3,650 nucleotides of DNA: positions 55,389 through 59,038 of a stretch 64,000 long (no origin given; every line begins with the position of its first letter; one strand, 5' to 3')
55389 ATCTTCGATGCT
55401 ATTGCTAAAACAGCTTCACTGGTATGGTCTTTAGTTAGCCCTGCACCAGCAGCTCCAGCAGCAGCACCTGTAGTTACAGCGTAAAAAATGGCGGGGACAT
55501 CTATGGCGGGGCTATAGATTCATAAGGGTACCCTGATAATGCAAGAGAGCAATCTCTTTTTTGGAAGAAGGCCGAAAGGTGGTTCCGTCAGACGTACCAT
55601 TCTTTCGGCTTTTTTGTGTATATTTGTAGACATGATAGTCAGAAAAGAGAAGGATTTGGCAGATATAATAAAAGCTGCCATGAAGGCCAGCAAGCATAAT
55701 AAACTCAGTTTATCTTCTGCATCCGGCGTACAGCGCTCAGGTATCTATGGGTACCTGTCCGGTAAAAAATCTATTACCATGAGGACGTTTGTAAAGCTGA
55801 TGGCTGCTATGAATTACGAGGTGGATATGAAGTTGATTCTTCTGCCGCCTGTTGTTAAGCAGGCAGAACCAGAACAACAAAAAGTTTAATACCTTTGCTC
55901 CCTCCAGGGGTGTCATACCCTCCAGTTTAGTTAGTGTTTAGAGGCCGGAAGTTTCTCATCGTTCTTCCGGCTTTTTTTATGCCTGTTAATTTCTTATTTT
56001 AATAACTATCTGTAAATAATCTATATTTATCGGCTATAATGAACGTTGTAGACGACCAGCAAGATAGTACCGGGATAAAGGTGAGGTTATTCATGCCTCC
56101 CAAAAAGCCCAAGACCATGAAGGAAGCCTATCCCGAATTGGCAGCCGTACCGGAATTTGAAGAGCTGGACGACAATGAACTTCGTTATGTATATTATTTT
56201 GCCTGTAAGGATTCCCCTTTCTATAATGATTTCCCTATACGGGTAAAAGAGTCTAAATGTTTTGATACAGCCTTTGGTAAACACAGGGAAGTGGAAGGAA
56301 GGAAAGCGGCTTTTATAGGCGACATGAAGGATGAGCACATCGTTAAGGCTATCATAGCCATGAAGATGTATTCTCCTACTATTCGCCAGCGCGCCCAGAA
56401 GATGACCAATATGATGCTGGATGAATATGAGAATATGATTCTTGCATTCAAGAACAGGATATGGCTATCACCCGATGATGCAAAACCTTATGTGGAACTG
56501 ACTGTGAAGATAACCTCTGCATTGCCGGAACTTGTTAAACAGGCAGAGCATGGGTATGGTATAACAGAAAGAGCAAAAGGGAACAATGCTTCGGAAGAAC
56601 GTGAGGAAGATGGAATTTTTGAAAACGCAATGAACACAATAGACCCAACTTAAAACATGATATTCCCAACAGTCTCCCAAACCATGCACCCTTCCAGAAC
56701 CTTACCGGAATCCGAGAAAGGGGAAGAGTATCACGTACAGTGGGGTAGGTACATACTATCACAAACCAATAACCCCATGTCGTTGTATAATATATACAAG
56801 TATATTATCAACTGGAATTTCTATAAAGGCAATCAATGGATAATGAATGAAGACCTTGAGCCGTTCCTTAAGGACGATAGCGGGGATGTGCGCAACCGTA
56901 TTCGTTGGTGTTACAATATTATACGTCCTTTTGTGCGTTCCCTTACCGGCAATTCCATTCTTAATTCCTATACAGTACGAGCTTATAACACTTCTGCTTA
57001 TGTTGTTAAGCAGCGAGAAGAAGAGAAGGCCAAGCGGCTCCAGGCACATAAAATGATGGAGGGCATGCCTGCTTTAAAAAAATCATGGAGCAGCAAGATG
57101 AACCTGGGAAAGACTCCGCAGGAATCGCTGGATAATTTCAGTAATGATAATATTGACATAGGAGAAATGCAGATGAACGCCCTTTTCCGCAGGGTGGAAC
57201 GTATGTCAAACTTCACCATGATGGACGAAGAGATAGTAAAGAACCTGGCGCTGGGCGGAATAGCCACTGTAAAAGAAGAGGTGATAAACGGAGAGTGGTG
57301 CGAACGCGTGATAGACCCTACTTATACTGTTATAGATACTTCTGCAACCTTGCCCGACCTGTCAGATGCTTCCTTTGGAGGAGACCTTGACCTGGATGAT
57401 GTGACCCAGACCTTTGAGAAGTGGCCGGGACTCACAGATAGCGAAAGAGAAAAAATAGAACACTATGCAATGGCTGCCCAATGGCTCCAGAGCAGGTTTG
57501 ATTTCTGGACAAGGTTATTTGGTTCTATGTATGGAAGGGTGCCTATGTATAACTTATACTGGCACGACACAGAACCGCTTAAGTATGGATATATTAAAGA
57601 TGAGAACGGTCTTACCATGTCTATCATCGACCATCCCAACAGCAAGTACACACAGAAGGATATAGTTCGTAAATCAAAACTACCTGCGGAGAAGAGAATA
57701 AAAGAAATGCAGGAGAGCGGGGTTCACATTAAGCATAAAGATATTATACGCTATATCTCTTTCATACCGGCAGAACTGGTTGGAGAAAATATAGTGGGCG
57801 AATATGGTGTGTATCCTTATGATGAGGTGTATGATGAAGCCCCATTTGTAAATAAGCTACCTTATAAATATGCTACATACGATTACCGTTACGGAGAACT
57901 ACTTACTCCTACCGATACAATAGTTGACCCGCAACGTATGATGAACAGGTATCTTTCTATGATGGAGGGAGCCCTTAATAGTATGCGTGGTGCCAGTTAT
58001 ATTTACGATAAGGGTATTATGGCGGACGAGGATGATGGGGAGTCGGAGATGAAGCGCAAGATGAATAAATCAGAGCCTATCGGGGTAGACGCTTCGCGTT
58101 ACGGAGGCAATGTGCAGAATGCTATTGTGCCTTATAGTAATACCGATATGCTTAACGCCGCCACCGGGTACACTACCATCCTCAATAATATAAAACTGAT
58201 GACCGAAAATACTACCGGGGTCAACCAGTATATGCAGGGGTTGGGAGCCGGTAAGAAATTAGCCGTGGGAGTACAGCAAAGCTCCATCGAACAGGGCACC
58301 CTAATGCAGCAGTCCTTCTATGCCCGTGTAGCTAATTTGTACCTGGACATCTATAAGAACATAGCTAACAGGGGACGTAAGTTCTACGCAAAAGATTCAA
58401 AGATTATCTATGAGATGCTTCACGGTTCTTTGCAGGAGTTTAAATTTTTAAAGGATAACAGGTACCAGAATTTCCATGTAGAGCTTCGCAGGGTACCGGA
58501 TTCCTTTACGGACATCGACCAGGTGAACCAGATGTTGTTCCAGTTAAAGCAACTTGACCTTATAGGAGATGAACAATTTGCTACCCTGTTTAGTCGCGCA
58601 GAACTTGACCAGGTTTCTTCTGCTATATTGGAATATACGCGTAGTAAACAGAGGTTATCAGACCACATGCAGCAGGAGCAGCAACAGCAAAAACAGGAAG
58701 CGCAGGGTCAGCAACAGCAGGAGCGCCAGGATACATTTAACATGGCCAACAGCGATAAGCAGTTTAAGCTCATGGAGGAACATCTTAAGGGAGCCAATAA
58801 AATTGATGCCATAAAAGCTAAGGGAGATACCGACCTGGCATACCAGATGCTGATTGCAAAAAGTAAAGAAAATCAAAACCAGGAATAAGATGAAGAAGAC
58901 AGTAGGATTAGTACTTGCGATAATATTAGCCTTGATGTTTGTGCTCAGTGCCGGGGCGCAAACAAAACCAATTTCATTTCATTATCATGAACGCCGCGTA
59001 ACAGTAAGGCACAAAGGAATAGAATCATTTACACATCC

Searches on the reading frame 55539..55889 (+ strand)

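Call 93: search_protein_families(library=pfam, proteins=[window:55539-55889:+], max_evalue=0.01)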
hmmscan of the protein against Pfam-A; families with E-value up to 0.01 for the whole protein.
window:55539-55889:+ (116 aa): 2 families
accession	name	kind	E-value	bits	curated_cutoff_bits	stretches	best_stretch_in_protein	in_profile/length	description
PF01381.28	HTH_3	-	1.4e-05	25.5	23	1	44-96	1-53/55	Helix-turn-helix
PF21716.3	dnstrm_HI1420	-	0.0054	17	27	1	34-97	24-88/90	Probable addiction module antidote protein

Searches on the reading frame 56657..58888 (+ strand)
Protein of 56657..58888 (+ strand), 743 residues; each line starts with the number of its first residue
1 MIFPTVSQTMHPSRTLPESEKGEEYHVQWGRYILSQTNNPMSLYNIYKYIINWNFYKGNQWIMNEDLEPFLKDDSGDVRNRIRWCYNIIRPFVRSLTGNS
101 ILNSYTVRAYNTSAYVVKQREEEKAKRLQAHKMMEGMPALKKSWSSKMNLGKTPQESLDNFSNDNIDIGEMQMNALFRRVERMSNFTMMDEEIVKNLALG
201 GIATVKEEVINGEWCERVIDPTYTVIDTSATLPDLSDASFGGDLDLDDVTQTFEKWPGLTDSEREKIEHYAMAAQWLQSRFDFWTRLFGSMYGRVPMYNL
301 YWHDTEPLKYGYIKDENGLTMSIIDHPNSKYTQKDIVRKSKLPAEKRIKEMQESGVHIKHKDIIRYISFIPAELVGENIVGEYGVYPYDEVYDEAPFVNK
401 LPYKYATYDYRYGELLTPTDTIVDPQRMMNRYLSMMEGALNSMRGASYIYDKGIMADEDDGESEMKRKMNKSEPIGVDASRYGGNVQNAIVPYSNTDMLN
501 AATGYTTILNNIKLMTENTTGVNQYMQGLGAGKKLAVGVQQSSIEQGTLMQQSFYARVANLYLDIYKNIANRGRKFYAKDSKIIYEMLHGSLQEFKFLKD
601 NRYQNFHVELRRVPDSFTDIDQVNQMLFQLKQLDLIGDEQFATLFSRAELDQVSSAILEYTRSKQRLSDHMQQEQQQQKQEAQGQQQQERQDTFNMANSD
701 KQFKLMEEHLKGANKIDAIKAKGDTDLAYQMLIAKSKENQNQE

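Call 12: search_protein_families(library=phrogs, proteins=[window:56657-58888:+], max_evalue=0.001)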
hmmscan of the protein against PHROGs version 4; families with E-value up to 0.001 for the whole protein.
window:56657-58888:+ (743 aa): 1 family
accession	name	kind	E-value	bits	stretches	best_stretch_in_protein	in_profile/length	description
phrog_156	-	head and packaging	2.7e-17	63.4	1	173-736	100-633/681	portal protein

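Call 71: search_dna_similar(query=window:56657-58888:+, collection=phages, mode=protein, max_evalue=0.001, max_rows=12)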
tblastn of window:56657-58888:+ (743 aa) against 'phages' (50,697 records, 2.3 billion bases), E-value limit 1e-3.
Records with a match: 2; places in all: 2; records where one place covers at least 80% of the query: 0.
Best place of each record, by identity: <60% 2.
By first word of the organism name: uncultured 2.
By host as written in the record: - 2.
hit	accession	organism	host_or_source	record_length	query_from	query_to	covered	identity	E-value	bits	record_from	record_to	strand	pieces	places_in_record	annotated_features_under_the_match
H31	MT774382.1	uncultured phage cr10_1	human feces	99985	12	301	39%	24.6%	2e-5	54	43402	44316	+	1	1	portal protein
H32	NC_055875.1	uncultured phage cr10_1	human feces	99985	12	301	39%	24.6%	2e-5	54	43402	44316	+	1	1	portal protein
